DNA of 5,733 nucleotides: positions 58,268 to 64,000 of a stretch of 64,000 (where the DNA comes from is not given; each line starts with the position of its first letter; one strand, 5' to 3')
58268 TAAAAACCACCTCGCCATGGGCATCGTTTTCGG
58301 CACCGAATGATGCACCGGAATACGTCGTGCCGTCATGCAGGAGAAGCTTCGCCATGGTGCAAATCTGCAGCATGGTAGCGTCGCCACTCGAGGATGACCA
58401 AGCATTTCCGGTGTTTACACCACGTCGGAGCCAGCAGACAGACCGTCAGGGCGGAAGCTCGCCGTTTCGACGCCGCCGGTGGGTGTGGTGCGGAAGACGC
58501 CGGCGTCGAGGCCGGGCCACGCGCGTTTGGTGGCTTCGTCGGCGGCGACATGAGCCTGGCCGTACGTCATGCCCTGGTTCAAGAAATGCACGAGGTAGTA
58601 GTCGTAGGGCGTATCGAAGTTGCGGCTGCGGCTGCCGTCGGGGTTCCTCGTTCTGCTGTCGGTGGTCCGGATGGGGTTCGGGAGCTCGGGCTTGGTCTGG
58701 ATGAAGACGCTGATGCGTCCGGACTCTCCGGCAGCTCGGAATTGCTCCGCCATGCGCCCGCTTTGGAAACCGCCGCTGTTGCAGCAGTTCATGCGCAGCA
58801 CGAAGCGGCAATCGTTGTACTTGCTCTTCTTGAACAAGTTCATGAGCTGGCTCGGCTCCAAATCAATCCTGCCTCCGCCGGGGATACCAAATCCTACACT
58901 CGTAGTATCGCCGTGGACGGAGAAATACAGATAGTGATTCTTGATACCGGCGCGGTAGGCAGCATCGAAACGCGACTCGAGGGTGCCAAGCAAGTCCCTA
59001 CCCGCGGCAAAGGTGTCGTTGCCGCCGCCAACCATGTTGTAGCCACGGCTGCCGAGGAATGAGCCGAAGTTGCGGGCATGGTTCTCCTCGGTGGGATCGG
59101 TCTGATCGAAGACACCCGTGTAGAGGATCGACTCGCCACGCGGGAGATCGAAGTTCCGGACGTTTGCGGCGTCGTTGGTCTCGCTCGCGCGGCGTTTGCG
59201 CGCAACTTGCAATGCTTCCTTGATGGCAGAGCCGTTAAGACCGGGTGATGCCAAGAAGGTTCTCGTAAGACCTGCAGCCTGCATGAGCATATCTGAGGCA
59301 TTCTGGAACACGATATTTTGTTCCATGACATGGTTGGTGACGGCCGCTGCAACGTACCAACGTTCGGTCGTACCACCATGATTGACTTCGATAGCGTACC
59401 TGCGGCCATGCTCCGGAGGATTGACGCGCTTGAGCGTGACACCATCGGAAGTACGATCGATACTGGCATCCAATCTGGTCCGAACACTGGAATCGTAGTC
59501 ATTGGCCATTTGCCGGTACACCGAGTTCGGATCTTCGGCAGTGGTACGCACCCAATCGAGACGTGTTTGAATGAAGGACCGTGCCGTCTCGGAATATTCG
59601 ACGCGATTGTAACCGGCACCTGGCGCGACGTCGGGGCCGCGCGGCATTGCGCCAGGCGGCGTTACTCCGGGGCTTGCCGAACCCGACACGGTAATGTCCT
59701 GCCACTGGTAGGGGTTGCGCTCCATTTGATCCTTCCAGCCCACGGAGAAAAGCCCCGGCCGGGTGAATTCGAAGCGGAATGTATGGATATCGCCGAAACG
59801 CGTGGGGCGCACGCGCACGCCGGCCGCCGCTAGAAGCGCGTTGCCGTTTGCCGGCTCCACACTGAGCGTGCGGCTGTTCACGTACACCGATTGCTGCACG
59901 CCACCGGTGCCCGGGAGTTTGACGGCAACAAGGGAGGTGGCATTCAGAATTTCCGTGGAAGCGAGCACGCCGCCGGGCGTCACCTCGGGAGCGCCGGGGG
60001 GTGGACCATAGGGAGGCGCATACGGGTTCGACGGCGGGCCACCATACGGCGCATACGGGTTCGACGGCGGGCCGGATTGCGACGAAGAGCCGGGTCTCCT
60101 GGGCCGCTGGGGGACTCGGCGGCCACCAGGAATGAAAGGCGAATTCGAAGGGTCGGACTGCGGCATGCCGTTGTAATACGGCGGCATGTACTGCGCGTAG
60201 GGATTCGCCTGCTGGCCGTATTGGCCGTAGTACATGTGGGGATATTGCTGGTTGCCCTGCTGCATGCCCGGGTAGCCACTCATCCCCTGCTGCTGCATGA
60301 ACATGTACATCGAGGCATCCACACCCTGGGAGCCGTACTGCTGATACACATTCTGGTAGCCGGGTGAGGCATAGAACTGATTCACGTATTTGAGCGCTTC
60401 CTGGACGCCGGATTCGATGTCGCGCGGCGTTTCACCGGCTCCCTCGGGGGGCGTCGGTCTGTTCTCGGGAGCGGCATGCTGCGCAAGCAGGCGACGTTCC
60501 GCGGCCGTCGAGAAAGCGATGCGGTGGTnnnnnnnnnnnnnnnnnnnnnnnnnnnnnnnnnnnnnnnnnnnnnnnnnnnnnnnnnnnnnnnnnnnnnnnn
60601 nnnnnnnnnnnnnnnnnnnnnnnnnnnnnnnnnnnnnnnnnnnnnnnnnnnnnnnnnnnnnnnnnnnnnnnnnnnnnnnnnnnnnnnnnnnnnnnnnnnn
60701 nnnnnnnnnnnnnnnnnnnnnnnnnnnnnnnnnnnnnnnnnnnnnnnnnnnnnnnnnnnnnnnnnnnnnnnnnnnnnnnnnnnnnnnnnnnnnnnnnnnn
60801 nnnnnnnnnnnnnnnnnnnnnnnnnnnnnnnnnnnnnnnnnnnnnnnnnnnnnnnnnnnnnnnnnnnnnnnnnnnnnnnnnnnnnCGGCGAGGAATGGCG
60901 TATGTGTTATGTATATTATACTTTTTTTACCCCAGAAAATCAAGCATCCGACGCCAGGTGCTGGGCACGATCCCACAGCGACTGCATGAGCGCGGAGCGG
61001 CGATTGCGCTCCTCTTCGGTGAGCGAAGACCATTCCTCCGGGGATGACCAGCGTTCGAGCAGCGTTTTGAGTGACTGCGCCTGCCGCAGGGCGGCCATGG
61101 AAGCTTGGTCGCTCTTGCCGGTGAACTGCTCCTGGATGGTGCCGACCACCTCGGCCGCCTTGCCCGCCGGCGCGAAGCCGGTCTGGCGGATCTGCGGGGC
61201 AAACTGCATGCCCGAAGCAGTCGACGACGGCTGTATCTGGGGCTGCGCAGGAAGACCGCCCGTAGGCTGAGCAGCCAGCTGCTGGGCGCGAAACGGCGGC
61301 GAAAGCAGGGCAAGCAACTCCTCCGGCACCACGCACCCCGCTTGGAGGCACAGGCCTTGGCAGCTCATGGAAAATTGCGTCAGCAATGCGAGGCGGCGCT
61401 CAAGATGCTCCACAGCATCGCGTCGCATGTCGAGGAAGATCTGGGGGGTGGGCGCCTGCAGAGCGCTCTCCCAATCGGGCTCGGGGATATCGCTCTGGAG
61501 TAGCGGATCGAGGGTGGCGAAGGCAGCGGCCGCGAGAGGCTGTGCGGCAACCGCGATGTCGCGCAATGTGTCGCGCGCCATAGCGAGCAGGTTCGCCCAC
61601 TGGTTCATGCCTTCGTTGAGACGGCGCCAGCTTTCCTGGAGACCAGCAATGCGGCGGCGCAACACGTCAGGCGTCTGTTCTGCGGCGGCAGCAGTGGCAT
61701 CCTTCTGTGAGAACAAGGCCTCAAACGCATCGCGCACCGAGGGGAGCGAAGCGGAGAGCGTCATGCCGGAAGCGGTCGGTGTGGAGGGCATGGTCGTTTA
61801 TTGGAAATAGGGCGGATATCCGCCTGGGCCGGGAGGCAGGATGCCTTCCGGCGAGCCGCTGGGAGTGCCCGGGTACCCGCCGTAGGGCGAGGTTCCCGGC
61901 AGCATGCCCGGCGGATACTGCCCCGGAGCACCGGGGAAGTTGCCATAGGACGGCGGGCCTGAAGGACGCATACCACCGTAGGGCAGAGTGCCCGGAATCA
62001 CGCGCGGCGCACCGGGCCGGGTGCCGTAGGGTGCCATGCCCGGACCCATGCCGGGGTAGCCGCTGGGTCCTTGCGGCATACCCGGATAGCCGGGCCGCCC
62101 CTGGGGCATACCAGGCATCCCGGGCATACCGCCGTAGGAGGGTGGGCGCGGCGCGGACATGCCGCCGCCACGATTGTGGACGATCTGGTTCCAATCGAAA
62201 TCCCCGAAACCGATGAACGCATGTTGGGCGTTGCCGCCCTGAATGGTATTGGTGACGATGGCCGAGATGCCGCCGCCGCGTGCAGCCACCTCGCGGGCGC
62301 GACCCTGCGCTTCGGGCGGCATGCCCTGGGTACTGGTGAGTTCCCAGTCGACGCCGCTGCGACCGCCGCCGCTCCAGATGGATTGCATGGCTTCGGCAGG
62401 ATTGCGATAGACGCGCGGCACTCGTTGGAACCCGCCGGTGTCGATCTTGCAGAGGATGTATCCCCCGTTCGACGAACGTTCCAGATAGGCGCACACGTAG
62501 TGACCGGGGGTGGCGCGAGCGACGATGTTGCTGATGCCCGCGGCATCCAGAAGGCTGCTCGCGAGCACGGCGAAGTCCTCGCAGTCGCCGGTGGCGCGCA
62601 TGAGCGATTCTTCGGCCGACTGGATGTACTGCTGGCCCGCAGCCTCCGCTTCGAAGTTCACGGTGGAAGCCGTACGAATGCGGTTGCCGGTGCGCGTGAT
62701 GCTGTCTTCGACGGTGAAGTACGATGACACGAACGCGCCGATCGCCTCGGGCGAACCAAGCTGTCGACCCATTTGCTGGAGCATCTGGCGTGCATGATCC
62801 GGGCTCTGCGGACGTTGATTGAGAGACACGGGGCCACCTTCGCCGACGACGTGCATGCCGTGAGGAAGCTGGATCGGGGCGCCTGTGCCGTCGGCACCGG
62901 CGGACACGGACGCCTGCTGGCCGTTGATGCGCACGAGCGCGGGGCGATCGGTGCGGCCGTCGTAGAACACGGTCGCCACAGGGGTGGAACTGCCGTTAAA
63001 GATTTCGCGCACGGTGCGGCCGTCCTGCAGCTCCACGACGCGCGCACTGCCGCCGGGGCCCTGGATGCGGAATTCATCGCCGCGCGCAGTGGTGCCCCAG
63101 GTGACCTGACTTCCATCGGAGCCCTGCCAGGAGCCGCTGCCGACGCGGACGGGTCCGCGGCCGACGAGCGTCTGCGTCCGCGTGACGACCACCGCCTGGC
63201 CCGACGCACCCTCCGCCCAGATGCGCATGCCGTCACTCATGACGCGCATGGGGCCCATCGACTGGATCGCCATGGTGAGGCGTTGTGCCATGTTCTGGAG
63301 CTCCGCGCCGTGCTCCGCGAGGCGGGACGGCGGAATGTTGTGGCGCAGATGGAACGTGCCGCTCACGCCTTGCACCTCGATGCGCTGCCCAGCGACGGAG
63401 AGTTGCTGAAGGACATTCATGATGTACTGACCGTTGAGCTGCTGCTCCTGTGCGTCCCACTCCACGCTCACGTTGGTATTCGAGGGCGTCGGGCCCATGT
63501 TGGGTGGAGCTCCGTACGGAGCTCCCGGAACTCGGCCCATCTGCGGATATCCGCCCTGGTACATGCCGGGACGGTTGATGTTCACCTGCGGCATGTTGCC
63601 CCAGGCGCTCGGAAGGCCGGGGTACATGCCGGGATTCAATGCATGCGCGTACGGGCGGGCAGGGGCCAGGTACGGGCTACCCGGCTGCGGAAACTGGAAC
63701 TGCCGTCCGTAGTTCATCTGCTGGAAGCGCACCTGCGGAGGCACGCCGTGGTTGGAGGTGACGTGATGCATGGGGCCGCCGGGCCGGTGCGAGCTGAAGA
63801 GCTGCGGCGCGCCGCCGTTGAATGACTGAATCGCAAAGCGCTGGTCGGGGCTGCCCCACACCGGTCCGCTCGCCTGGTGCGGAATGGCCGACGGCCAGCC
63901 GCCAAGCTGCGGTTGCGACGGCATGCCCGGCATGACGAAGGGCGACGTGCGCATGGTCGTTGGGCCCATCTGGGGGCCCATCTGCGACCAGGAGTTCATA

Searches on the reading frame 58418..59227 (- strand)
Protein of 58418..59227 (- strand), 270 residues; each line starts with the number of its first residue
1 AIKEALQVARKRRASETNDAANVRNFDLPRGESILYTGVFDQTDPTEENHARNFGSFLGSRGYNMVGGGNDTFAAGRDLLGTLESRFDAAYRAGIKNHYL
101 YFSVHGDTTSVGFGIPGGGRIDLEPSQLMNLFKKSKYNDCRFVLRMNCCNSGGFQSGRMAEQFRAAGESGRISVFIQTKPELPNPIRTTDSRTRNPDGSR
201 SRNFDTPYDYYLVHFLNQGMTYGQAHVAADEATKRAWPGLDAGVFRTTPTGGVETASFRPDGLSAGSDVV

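Call 82: search_dna_similar(query=window:58418-59227:-, collection=phages, mode=protein, max_evalue=0.001, max_rows=10)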
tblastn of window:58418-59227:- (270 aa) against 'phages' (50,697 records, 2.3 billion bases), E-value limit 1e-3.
No match.

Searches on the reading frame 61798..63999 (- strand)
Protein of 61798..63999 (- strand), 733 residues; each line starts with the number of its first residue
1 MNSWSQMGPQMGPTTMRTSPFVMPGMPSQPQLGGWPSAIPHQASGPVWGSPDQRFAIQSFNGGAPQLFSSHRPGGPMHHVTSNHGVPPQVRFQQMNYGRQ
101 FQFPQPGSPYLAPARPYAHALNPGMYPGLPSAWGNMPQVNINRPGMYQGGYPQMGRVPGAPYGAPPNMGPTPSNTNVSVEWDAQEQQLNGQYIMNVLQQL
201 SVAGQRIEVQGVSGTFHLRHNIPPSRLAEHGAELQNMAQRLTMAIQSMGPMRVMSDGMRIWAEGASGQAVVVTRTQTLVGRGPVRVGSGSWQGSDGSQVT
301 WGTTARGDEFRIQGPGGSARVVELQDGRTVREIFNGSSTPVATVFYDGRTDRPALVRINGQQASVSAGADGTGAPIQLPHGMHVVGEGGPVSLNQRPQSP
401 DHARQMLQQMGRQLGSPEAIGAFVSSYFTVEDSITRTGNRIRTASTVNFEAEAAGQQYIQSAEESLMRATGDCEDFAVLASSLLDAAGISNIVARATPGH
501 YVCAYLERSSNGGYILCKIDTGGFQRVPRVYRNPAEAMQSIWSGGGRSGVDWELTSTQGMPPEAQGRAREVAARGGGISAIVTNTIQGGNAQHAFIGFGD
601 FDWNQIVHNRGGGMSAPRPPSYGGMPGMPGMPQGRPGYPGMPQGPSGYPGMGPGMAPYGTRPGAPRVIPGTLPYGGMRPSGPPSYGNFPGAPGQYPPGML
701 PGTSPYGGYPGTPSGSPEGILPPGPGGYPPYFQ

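Call 4: search_protein_families(library=pfam, proteins=[window:61798-63999:-], max_evalue=0.1)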
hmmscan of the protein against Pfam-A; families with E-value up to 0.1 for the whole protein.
window:61798-63999:- (733 aa): 2 families
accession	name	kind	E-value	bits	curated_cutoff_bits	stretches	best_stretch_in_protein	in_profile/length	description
PF04473.18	DUF553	-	0.0021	18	20.5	1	451-491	46-82/140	Transglutaminase-like domain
PF01841.26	Transglut_core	-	0.015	16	23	1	453-489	34-70/108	Transglutaminase-like superfamily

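Call 30: search_protein_families(library=ncbifam, proteins=[window:61798-63999:-], max_evalue=0.1)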
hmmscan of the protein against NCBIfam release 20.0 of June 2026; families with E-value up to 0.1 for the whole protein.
window:61798-63999:- (733 aa): 1 family
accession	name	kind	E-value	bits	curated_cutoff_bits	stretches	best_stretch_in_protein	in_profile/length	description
NF007951.0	PRK10670.1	equivalog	0.075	12.9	243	0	512-557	96-142/159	Cys-tRNA(Pro)/Cys-tRNA(Cys) deacylase YbaK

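Call 47: find_homologous_proteins(query=window:61798-63999:-, max_evalue=0.001)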
Query window:61798-63999:- (733 aa): 10 proteins with E <= 0.001 among 8000 candidates.
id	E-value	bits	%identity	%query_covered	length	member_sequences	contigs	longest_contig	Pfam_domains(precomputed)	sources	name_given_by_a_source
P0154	0.0e+0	1664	100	100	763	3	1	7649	-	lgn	-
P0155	3.5e-150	520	47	80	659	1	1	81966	-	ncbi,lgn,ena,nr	ncbi:MAG: hypothetical protein G01um101425_852 [Candidatus Peregrinibacteria bacterium Gr01-1014_25]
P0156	9.2e-136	472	47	80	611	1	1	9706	-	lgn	-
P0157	3.4e-96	342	41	61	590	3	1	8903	-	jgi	jgi:hypothetical protein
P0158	4.4e-92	328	42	59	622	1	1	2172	-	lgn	-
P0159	2.5e-16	77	27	53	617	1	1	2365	-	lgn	-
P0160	7.7e-16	76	26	41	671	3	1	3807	-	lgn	-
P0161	2.1e-15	74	27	41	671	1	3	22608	-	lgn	-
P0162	2.0e-14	71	28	34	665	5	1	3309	-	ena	-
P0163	1.3e-13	68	31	25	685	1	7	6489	-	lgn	-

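Call 49: search_protein_families(library=padloc, proteins=[P0154], max_evalue=0.1)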
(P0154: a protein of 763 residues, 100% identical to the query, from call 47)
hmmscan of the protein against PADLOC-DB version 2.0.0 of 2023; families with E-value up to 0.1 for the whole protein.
P0154 (763 aa): 0 families

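Call 50: search_protein_families(library=pfam, proteins=[P0154, P0161], max_evalue=0.05)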
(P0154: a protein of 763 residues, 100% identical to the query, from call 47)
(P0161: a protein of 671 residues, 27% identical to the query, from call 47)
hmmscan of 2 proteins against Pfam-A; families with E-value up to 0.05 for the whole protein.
P0154 (763 aa): 2 families
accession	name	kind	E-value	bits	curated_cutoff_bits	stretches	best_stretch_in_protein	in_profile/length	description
PF04473.18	DUF553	-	0.0022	17.9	20.5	1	481-521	46-82/140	Transglutaminase-like domain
PF01841.26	Transglut_core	-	0.016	16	23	1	483-519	34-70/108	Transglutaminase-like superfamily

P0161 (671 aa): 1 family
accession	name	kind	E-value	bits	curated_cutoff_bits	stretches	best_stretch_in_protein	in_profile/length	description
PF06035.17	Peptidase_C93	-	0.026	14.7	27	1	485-548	38-100/162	Bacterial transglutaminase-like cysteine proteinase BTLCP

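Call 57: find_encoding_contigs(protein=P0154, flank=10000, max_places=3)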
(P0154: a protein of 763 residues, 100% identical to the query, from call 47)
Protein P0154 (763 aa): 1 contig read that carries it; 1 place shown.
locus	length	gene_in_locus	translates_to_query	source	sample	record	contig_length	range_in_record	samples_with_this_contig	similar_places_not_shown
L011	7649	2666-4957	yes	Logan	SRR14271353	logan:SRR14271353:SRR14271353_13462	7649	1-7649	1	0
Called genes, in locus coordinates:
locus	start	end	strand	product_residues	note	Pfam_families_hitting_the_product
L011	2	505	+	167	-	?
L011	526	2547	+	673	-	-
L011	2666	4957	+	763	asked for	-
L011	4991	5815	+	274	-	-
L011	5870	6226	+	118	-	-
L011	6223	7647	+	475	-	?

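Call 87: search_solved_structures(query=A8, max_evalue=1)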
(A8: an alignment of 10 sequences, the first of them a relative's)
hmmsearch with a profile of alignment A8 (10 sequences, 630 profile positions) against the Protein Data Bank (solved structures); distinct sequences matched with E-value up to 1: 2.
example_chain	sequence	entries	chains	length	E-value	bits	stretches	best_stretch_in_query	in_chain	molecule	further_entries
4fgo_A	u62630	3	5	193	0.0031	19.6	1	474-510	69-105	Periplasmic protein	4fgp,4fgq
4u65_E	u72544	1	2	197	0.23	13.4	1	476-509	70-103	Putative cystine protease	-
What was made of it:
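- On Transglutaminase-like / BTLCP (Peptidase C93) cysteine peptidases: LapG 4fgo is at E 0.003 (call 87).
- The core's closest solved relatives are LapG-type BTLCP proteases, not cross-linking enzymes (4fgo E 0.003, 4u65; call 87).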
